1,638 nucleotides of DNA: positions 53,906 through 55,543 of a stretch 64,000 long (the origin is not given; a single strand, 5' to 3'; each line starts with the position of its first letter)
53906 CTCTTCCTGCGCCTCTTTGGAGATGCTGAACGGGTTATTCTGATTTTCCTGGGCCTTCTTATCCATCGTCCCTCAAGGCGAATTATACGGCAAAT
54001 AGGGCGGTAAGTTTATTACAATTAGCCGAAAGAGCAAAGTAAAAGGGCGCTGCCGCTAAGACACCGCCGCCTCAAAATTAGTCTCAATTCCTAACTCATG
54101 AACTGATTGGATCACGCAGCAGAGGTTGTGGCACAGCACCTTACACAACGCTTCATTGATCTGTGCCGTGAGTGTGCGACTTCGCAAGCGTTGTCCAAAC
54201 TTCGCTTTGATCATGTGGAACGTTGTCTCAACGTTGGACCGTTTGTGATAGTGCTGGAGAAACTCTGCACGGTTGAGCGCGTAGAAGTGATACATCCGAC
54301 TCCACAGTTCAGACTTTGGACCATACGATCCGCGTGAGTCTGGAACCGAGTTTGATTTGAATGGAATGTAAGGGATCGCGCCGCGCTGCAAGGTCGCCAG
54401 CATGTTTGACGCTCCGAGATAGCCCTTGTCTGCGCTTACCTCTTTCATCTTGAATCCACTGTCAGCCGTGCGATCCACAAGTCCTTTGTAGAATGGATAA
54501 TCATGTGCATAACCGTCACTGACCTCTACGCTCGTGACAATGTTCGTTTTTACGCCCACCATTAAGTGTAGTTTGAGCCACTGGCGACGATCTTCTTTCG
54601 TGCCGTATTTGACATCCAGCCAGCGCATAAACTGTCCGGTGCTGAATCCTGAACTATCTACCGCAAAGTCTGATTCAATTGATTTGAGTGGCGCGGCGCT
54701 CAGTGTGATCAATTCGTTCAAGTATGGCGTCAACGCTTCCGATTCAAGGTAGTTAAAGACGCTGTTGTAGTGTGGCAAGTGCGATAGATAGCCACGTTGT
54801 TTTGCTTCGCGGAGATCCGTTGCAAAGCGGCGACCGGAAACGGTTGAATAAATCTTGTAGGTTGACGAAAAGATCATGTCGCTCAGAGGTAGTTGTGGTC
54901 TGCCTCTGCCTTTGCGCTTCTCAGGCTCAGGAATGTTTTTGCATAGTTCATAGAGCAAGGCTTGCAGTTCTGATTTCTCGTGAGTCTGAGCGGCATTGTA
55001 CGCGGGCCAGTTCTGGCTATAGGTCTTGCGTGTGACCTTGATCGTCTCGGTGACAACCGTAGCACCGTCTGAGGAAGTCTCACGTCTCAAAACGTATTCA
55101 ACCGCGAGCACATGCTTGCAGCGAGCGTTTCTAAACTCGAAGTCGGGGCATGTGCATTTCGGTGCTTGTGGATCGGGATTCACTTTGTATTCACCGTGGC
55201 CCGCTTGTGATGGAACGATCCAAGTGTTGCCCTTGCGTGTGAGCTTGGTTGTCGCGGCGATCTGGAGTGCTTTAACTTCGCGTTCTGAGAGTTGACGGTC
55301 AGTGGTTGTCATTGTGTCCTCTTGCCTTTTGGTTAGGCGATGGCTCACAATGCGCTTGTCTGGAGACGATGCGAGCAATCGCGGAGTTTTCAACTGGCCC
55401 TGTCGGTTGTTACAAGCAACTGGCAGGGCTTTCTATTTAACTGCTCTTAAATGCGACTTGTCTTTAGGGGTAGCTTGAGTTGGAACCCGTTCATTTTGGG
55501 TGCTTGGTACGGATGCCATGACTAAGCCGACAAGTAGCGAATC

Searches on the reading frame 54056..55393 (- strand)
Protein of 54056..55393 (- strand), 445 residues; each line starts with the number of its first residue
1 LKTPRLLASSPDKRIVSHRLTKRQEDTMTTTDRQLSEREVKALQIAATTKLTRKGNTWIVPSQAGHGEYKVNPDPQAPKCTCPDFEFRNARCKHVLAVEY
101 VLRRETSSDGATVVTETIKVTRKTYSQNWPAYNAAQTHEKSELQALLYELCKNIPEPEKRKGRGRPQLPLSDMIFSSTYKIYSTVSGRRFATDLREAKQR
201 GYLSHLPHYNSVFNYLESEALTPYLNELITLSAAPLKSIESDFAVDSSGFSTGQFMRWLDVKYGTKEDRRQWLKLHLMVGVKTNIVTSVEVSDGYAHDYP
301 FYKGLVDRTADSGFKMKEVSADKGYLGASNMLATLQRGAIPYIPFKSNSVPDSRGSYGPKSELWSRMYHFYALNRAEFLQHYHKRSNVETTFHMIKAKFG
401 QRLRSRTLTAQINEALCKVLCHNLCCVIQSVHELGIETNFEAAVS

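Call 12: search_protein_families(library=pfam, proteins=[window:54056-55393:-], max_evalue=0.01)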
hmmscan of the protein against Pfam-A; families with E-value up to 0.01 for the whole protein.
window:54056-55393:- (445 aa): 2 families
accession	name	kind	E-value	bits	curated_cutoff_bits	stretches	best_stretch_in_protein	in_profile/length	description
PF01609.27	DDE_Tnp_1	-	2.2e-21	77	23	1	240-424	4-200/200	Transposase DDE domain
PF04434.22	SWIM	-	1e-07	31.7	19.6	1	69-101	1-36/38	SWIM zinc finger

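Call 16: find_homologous_proteins(query=window:54056-55393:-)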
Query window:54056-55393:- (445 aa): 7973 proteins with E <= 0.001 among 8000 candidates; the best 120 are listed.
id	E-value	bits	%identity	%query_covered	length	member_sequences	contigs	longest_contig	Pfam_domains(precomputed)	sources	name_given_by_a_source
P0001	7.8e-263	890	92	93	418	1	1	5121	PF01609.28,PF04434.23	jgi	jgi:transposase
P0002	2.5e-260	881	89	94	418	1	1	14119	PF01609.28,PF04434.23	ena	-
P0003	1.0e-259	879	90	94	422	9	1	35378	PF01609.28,PF04434.23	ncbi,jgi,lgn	ncbi:MAG: hypothetical protein V7638_671 [Acidobacteriota bacterium]|jgi:transposase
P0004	1.6e-258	875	90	94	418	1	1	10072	PF01609.28,PF04434.23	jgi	jgi:transposase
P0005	6.8e-258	873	91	93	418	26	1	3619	PF01609.28,PF04434.23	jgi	jgi:transposase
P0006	8.7e-257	870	90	93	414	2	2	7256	PF01609.28,PF04434.23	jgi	jgi:transposase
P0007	3.8e-256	868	88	94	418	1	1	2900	PF01609.28,PF04434.23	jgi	-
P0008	7.3e-255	863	89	93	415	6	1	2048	PF01609.28,PF04434.23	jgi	jgi:transposase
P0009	1.5e-253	859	88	94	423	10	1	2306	PF01609.28,PF04434.23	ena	-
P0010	1.6e-253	859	89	93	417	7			PF01609.28,PF04434.23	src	-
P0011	5.0e-253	857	88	93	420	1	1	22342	PF01609.28,PF04434.23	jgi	-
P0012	7.2e-252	854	88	93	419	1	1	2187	PF01609.28,PF04434.23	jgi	jgi:transposase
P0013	1.8e-251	852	89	92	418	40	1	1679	PF01609.28,PF04434.23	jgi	jgi:transposase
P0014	2.2e-251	852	88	92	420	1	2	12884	PF01609.28,PF04434.23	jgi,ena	-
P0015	3.3e-250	848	86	93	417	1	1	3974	PF01609.28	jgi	jgi:transposase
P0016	2.1e-249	845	87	93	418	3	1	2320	PF01609.28,PF04434.23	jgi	-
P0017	2.2e-249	845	88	93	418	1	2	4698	PF01609.28,PF04434.23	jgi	-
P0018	2.5e-249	845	87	93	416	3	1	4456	PF01609.28,PF04434.23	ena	-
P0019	1.6e-248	843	87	93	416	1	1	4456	PF01609.28,PF04434.23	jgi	jgi:transposase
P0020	3.8e-248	841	87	94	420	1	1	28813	PF01609.28,PF04434.23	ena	-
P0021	6.2e-248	841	88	93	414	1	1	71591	PF01609.28,PF04434.23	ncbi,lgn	-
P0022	8.3e-248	840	85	94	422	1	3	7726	PF01609.28,PF04434.23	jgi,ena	-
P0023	3.0e-247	838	86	94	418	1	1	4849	PF01609.28,PF04434.23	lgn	-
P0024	4.9e-247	838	87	93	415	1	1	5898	PF01609.28,PF04434.23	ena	-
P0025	5.7e-247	837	86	93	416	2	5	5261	PF01609.28,PF04434.23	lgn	-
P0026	5.9e-246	834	87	92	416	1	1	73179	PF01609.28,PF04434.23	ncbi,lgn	-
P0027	8.2e-246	834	85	93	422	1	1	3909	PF01609.28,PF04434.23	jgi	jgi:transposase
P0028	1.2e-245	833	85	94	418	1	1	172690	PF01609.28,PF04434.23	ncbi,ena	-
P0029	1.3e-245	833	85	93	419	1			PF01609.28,PF04434.23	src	-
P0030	3.2e-245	832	86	93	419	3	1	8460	PF01609.28,PF04434.23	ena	-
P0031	7.0e-245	831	84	94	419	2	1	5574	PF01609.28,PF04434.23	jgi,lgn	-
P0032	1.7e-244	829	87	93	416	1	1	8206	PF01609.28,PF04434.23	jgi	jgi:transposase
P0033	2.1e-244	829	85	93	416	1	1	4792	PF01609.28,PF04434.23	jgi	jgi:transposase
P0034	1.1e-243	827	84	94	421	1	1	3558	PF01609.28,PF04434.23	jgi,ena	-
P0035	9.7e-243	823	84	94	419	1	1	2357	PF01609.28,PF04434.23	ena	-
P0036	4.4e-242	821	85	94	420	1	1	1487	PF01609.28,PF04434.23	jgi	jgi:transposase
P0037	4.9e-242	821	86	92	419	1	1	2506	PF01609.28,PF04434.23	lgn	-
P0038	9.1e-242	820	86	93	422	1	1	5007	PF01609.28,PF04434.23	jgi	jgi:transposase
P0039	1.1e-241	820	84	93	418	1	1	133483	PF01609.28,PF04434.23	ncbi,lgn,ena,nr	ncbi:MAG TPA: transposase [Pyrinomonadaceae bacterium]|nr:transposase [Pyrinomonadaceae bacterium]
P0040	1.5e-241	820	84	93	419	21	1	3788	PF01609.28,PF04434.23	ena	-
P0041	2.3e-241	819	86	92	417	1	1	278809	PF01609.28,PF04434.23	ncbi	-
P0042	2.7e-241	819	86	92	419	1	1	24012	PF01609.28,PF04434.23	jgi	jgi:transposase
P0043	3.2e-241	818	85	93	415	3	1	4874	PF01609.28,PF04434.23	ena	-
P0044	3.4e-241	818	84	93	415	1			PF01609.28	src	-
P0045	4.2e-241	818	85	93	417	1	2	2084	PF01609.28,PF04434.23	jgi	jgi:transposase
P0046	1.2e-240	817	85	91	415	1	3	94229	PF01609.28,PF04434.23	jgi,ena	-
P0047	1.2e-240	817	84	93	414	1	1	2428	PF01609.28,PF04434.23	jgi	jgi:transposase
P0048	1.9e-240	816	85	92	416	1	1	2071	PF01609.28,PF04434.23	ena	-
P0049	2.3e-240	816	83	94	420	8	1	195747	PF01609.28,PF04434.23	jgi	jgi:transposase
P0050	3.4e-240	815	84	93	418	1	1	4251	PF01609.28,PF04434.23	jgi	jgi:transposase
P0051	4.2e-240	815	83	93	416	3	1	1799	PF01609.28,PF04434.23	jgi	jgi:transposase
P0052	4.3e-240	815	85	93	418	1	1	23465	PF01609.28,PF04434.23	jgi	jgi:transposase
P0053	6.8e-240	814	83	94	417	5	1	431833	PF01609.28,PF04434.23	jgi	jgi:transposase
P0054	8.4e-240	814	83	93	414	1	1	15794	PF01609.28,PF04434.23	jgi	-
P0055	1.8e-239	813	83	93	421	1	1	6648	PF01609.28,PF04434.23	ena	-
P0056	2.6e-239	812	82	93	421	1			PF01609.28,PF04434.23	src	-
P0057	2.9e-239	812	86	92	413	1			PF01609.28,PF04434.23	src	-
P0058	5.0e-239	811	84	93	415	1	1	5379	PF01609.28,PF04434.23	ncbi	-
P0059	5.1e-239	811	83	94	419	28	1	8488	PF01609.28,PF04434.23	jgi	jgi:transposase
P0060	1.0e-238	810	83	93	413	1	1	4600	PF01609.28,PF04434.23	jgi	jgi:transposase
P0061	1.0e-238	810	83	93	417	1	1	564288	PF01609.28,PF04434.23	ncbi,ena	-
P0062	8.0e-238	807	84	93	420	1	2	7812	PF01609.28,PF04434.23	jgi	jgi:transposase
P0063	1.1e-237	807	83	93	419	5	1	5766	PF01609.28,PF04434.23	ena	-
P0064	1.6e-237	806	83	93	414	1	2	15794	PF01609.28,PF04434.23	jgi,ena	-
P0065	1.9e-237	806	84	92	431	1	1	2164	PF01609.28,PF04434.23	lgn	-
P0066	2.3e-237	806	83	93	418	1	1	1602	PF01609.28,PF04434.23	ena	-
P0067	2.5e-237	806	88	88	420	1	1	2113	PF01609.28,PF04434.23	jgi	jgi:transposase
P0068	7.6e-237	804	83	92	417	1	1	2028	PF01609.28,PF04434.23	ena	-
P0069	9.8e-237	804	82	94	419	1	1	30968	PF01609.28,PF04434.23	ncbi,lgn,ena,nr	ncbi:MAG TPA: transposase [Pyrinomonadaceae bacterium]|nr:transposase [Pyrinomonadaceae bacterium]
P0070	1.0e-236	804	82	94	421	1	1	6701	PF01609.28,PF04434.23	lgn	-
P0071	1.5e-236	803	83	93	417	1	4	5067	PF01609.28,PF04434.23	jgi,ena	jgi:transposase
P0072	1.7e-236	803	80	94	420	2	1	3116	PF01609.28,PF04434.23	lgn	-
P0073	2.2e-236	803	83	93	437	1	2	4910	PF01609.28,PF04434.23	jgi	-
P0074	2.2e-236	803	83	93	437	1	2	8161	PF01609.28,PF04434.23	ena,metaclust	metaclust:\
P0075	2.2e-236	803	82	93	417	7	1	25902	PF01609.28,PF04434.23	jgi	jgi:transposase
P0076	2.8e-236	802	83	91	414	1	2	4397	PF01609.28,PF04434.23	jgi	jgi:transposase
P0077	3.6e-236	802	82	94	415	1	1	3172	PF01609.28,PF04434.23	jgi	jgi:transposase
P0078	4.1e-236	802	83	93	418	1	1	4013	PF01609.28,PF04434.23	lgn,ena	-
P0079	5.2e-236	801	83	93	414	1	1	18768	PF01609.28,PF04434.23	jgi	-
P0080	5.5e-236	801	83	93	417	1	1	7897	PF01609.28,PF04434.23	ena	-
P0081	6.3e-236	801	81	94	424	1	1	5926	PF01609.28,PF04434.23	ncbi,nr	ncbi:MAG TPA: transposase [Pyrinomonadaceae bacterium]|nr:transposase [Pyrinomonadaceae bacterium]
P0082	8.1e-236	801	83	94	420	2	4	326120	PF01609.28,PF04434.23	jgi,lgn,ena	-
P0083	1.7e-235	800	82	93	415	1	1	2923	PF01609.28,PF04434.23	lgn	-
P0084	1.8e-235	800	81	93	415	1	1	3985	PF01609.28,PF04434.23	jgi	jgi:transposase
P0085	1.9e-235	799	89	87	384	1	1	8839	PF01609.28,PF04434.23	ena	-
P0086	2.2e-235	799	82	94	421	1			PF01609.28,PF04434.23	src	-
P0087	3.6e-235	799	80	94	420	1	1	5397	PF01609.28,PF04434.23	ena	-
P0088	5.7e-235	798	83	93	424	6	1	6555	PF01609.28,PF04434.23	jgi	jgi:transposase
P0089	7.6e-235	797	85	92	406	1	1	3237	PF01609.28,PF04434.23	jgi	-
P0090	1.2e-234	797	82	93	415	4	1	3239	PF01609.28,PF04434.23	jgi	jgi:transposase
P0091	2.3e-234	796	81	93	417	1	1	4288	PF01609.28,PF04434.23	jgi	jgi:transposase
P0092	3.9e-234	795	85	91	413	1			PF01609.28,PF04434.23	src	-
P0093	4.0e-234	795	82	93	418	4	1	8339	PF01609.28,PF04434.23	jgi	-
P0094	1.4e-233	793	82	92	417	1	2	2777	PF01609.28,PF04434.23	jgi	jgi:transposase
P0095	7.9e-233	791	81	93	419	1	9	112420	PF01609.28,PF04434.23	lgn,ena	-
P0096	1.3e-232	790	82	93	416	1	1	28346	PF01609.28,PF04434.23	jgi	jgi:transposase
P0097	1.7e-232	790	82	93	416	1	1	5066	PF01609.28,PF04434.23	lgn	-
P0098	1.9e-232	790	84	93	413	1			PF01609.28,PF04434.23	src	-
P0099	4.1e-232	788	81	94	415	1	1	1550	PF01609.28,PF04434.23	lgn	-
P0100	6.5e-232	788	82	93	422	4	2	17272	PF01609.28,PF04434.23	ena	-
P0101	6.8e-232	788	80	94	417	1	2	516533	PF01609.28,PF04434.23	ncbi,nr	ncbi:MAG: transposase [Acidobacteria bacterium]|nr:transposase [Acidobacteriota bacterium]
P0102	2.4e-231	786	81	93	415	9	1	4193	PF01609.28,PF04434.23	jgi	jgi:transposase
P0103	4.4e-231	785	81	93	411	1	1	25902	PF01609.28,PF04434.23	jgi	jgi:transposase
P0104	1.8e-230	783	83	89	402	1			PF01609.28,PF04434.23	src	-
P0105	4.6e-230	782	81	93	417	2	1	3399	PF01609.28,PF04434.23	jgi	jgi:transposase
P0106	1.5e-229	780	79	94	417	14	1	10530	PF01609.28,PF04434.23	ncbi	-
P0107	2.4e-229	779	82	93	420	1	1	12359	PF01609.28,PF04434.23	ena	-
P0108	4.3e-229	779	80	93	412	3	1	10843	PF01609.28,PF04434.23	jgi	jgi:transposase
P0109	4.5e-229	778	81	92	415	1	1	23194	PF01609.28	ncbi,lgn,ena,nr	ncbi:MAG TPA: transposase [Pyrinomonadaceae bacterium]|nr:transposase [Pyrinomonadaceae bacterium]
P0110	7.8e-228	774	79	93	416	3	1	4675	PF01609.28,PF04434.23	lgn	-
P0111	1.8e-227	773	79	94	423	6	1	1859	PF01609.28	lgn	-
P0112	2.1e-227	773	78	93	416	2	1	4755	PF01609.28,PF04434.23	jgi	jgi:transposase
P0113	2.2e-227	773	82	92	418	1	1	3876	PF01609.28,PF04434.23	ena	-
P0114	3.1e-227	772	80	94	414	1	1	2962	PF01609.28,PF04434.23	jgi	jgi:transposase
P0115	9.2e-227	771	80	93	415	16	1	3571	PF01609.28,PF04434.23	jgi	jgi:transposase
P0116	9.3e-227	771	81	93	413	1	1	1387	PF01609.28,PF04434.23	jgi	jgi:transposase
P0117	1.3e-226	770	80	93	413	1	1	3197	PF01609.28,PF04434.23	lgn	-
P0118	1.7e-226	770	85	89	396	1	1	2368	PF01609.28,PF04434.23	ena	-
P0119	3.9e-226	769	81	94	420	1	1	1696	PF01609.28,PF04434.23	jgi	jgi:transposase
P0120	1.8e-225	767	80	93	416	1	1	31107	PF01609.28,PF04434.23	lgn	-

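Call 17: search_protein_families(library=ncbifam, proteins=[window:54056-55393:-], max_evalue=0.01)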
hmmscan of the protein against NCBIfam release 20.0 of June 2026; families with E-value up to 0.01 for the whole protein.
window:54056-55393:- (445 aa): 8 families
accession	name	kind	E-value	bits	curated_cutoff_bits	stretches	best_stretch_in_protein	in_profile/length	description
NF033579.1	transpos_IS5_2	equivalog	8.7e-36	123.9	140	1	128-424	2-287/289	IS5 family transposase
NF033551.1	transpos_IS1182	equivalog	7.2e-16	58.1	270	1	267-347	262-343/488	IS1182 family transposase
NF033592.1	transpos_IS4_1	equivalog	6e-09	35.5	115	1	243-352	109-213/332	IS4 family transposase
NF033581.1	transpos_IS5_4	equivalog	3.3e-07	30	140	1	273-412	155-271/285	IS5 family transposase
NF033593.1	transpos_ISNCY_1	equivalog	5.1e-06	25.4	325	1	281-426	309-441/444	ISNCY family transposase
NF033520.1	transpos_IS982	equivalog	1.1e-05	25.2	130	0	273-348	114-184/243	IS982 family transposase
NF033580.1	transpos_IS5_3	equivalog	4.8e-05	23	110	1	269-392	121-225/258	IS5 family transposase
NF033559.2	transpos_IS1634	equivalog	0.00029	20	100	0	373-401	370-398/483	IS1634 family transposase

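Call 21: find_related_loci(query=window:54056-55393:-, collection=genome_contigs, flank=10000)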
Query window:54056-55393:- (445 aa) in genome_contigs; peptide patterns used: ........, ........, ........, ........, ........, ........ (x = any residue, [..] = any of these).
126 stretches matched a pattern; 95 encode a relative of the query (tblastn E <= 1e-3); the best 80 are kept; 73 distinct loci.
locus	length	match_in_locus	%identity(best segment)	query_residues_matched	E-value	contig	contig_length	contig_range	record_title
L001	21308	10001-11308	82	5-440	0e+0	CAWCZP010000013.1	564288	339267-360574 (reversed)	MAG: uncultured Acidobacteriota bacterium isolate MFD09206.bin.2.100 genome assembly, contig: contig_2976, whole genome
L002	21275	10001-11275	85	20-445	0e+0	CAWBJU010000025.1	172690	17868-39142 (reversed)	MAG: uncultured Acidobacteriota bacterium isolate MFD09206.bin.2.153 genome assembly, contig: contig_5848, whole genome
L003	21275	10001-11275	85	13-440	0e+0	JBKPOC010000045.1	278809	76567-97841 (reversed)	MAG: Acidobacteriota bacterium isolate GS_HAYS_MAG_00024 GS_HAYS_000000807420, whole genome shotgun sequence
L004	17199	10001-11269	83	18-440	0e+0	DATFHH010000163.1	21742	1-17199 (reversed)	MAG TPA_asm: Pyrinomonadaceae bacterium isolate SMAG_U8684 k141_2622143, whole genome shotgun sequence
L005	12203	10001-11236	81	35-445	0e+0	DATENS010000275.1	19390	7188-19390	MAG TPA_asm: Pyrinomonadaceae bacterium isolate SMAG_U8975 k141_1976203, whole genome shotgun sequence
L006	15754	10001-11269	78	15-444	0e+0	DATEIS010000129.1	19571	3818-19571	MAG TPA_asm: Pyrinomonadaceae bacterium isolate SMAG_U8844 k141_30760, whole genome shotgun sequence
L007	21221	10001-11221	79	35-443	0e+0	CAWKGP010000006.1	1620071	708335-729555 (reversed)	MAG: uncultured Acidobacteriota bacterium isolate MFD09206.bin.2.183 genome assembly, contig: contig_281, whole genome s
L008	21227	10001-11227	73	35-442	0e+0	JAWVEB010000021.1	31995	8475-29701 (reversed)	MAG: Blastocatellia bacterium isolate BP_42 scaffold_1277268, whole genome shotgun sequence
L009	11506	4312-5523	73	35-441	0e+0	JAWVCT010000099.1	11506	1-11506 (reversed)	MAG: Blastocatellia bacterium isolate BP_39 scaffold_1876944, whole genome shotgun sequence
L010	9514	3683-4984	69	4-445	0e+0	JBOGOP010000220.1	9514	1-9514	MAG: Pyrinomonadaceae bacterium isolate SE1493_metabat2.bin.15 NODE_1097_length_9514_cov_1.206030, whole genome shotgun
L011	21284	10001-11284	70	17-445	0e+0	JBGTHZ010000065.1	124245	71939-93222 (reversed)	MAG: Pyrinomonadaceae bacterium isolate JTS-RE251 k141_10532597, whole genome shotgun sequence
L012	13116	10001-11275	68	5-440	0e+0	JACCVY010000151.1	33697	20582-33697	MAG: Blastocatellia bacterium isolate MGR_bin138 SD2897-2912_k127_3426345, whole genome shotgun sequence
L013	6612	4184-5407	72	35-445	0e+0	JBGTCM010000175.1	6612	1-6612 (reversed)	MAG: Pyrinomonadaceae bacterium isolate JTS-RE12 k141_5309920, whole genome shotgun sequence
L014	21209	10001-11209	71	35-440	0e+0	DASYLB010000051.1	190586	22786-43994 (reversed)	MAG TPA_asm: Pyrinomonadaceae bacterium isolate SMAG_U4337 k141_2714393, whole genome shotgun sequence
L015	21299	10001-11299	68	13-445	0e+0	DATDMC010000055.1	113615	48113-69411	MAG TPA_asm: Pyrinomonadaceae bacterium isolate SMAG_U400 k141_865443, whole genome shotgun sequence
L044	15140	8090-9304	48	27-440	2e-128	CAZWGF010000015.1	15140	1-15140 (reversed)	MAG TPA_asm: Candidatus Woesearchaeota archaeon isolate SRP104257_co1_234 genome assembly, contig: NODE_2533_length_1514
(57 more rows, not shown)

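Call 49: search_solved_structures(query=window:54056-55393:-, max_evalue=1)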
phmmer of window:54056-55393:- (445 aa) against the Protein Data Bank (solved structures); distinct sequences matched with E-value up to 1: 0.

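Call 50: search_dna_similar(query=window:54056-55393:-, collection=plasmids, mode=protein, max_evalue=0.001, max_rows=25, rows=spread)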
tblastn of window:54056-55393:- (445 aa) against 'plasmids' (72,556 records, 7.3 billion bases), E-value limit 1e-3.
The search stops at 5000 records and this limit was reached: more records match than are counted here, and every count below describes the 5000 best-scoring records only.
Records with a match: at least 5000; places in all: 11480; records where one place covers at least 80% of the query: 1.
Best place of each record, by identity: <60% 5000.
By first word of the organism name: Klebsiella 2849; Escherichia 744; Enterobacter 394; Salmonella 267; Citrobacter 148; Vibrio 97; Acinetobacter 78; Shigella 50; Rhizobium 34; Raoultella 33; and 64 more.
By predicted mobility (MOB-suite, as given by PLSDB): conjugative 3305; non-mobilizable 983; mobilizable 712.
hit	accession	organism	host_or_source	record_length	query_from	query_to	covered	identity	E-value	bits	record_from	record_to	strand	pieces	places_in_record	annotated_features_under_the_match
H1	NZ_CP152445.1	Klebsiella pneumoniae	-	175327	3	423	95%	23.8%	4e-11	73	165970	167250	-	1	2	IS5-like element IS903B family transposase | CTX-M-134: CTX-M beta-lactamase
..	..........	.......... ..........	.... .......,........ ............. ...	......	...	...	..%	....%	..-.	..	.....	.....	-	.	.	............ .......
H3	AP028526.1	Serratia marcescens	Homo sapiens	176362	112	423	70%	26.0%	2e-6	58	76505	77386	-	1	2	IS5 family transposase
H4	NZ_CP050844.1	Klebsiella pneumoniae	milk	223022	112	423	70%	25.5%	1e-7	62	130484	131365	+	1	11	IS5 family transposase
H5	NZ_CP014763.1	Klebsiella pneumoniae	-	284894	112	423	70%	25.2%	3e-6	57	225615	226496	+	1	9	IS5 family transposase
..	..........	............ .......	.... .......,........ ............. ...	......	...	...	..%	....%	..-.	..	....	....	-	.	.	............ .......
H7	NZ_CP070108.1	Klebsiella pneumoniae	Homo sapiens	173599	112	423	70%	25.2%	9e-7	59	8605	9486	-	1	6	IS5 family transposase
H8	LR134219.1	Klebsiella pneumoniae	not available: to be reported later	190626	112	423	70%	25.1%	1e-7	62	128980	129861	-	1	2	transposase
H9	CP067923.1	Klebsiella pneumoniae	Homo sapiens,urine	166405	112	423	70%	25.1%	2e-7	62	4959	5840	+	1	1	IS5 family transposase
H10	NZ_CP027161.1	Klebsiella pneumoniae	-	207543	112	423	70%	25.1%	2e-7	62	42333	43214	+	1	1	IS5-like element IS903B family transposase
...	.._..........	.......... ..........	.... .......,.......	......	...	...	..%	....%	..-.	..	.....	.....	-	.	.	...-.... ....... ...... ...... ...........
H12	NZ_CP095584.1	Klebsiella pneumoniae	Homo sapiens,Pure culture one microbial ...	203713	112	423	70%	25.1%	2e-7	61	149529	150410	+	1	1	IS5-like element IS903B family transposase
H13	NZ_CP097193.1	Klebsiella pneumoniae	Homo sapiens,urine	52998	112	423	70%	25.0%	3e-6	57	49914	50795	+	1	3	IS5 family transposase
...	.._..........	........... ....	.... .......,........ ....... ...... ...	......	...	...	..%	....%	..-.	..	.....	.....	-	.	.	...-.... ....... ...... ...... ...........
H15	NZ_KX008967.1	Shigella sonnei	-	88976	112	423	70%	24.8%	3e-7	61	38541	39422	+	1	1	IS5-like element IS903B family transposase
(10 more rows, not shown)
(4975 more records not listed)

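Call 51: get_annotated_region(hit=H10, flank=250)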
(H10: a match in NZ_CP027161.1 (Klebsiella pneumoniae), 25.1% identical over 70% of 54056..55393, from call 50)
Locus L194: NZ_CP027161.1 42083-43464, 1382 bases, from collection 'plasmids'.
description: Klebsiella pneumoniae strain AR_0361 plasmid unnamed1, complete sequence
organism: Klebsiella pneumoniae (NCBI taxid 573)
taxonomy: Bacteria; Pseudomonadota; Gammaproteobacteria; Enterobacterales; Enterobacteriaceae; Klebsiella; Klebsiella pneumoniae
host: -; source: -; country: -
typing (MOB-suite, as given by PLSDB): conjugative; replicon IncFIB,IncFII,rep_cluster_2183; relaxase MOBF,MOBF; mating-pair formation MPF_F
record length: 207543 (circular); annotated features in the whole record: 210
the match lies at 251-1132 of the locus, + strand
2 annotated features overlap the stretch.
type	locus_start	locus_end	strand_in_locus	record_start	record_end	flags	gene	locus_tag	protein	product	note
CDS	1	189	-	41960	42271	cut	-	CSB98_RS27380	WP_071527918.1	EAL domain-containing protein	-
CDS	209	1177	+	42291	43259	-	-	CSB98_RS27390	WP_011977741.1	IS5-like element IS903B family transposase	GO:0006313 - DNA transposition [Evidence IEA]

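Call 77: predict_structure(alignment_id=A3)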
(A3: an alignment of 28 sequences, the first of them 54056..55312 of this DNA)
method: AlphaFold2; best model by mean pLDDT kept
length: 418 residues; sequences in the alignment: 28
mean_pLDDT: 45.7   pTM: 0.35
mean pLDDT of the five models: 45.7, 44.0, 41.2, 39.2, 39.1
residues with pLDDT >= 90: 0; 70-90: 1; 50-70: 109; < 50: 308
segments of 3 or more residues with pLDDT < 50: 1-27, 33-39, 43-77, 89-102, 122-141, 143-167, 169-171, 173-198, 205-246, 252-261, 266-276, 295-297, 317-342, 353-378, 403-406, 408-418
pLDDT, mean of each block of 10 residues (from residue 1): 36 42 44 47 44 41 41 45 55 40 49 52 48 44 47 36 44 43 35 47 49 37 37 42 46 45 48 50 61 53 65 50 35 42 50 45 46 46 53 52 49 40
secondary structure, 60 per line:
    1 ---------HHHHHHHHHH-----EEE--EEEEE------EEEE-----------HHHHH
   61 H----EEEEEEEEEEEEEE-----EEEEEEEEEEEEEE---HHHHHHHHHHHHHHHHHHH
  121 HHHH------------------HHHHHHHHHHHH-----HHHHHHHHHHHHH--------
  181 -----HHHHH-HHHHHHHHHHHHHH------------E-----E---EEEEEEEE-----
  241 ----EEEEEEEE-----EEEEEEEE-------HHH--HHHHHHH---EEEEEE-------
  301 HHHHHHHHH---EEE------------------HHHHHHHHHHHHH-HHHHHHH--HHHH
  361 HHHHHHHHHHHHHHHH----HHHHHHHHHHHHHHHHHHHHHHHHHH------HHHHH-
elements in order: H10-19 E25-27 E30-34 E41-44 H56-61 E66-79 E85-98 H102-124 H143-154 H160-172 H186-190 H192-205 E228-235 E245-252 E258-265 H278-284 E288-293 H301-309 E313-315 H334-346 H348-354 H357-376 H381-406 H413-417

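Call 80: search_protein_representatives(protein=window:54056-55393:-)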
Query: 445 residues. Proteins with E-value up to 0.001 (for the whole library): 6182; up to 1e-10: 3456; up to 1e-30: 1136. The best 150 are listed.
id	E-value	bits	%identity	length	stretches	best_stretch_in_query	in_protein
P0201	4.1e-136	470.5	57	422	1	36-441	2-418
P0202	2.6e-129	448.1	47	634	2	63-399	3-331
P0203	8.1e-121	420.1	50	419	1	38-442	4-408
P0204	5.4e-116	404.3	52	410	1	36-443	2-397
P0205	1.9e-114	399.1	48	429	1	36-442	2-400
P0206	2.4e-114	398.8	49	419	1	37-439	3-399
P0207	5.7e-114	397.6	47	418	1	35-438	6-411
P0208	8.3e-114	397.1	51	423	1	37-442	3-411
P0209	1.4e-113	396.3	48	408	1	38-440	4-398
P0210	1.7e-113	396.0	52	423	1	38-440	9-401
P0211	5.5e-113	394.3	49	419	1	53-440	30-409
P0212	9.6e-112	390.2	47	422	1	36-440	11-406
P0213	1.7e-111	389.4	47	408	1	37-439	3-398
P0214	8.0e-111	387.2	44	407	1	36-442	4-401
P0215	2.5e-109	382.3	48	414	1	38-439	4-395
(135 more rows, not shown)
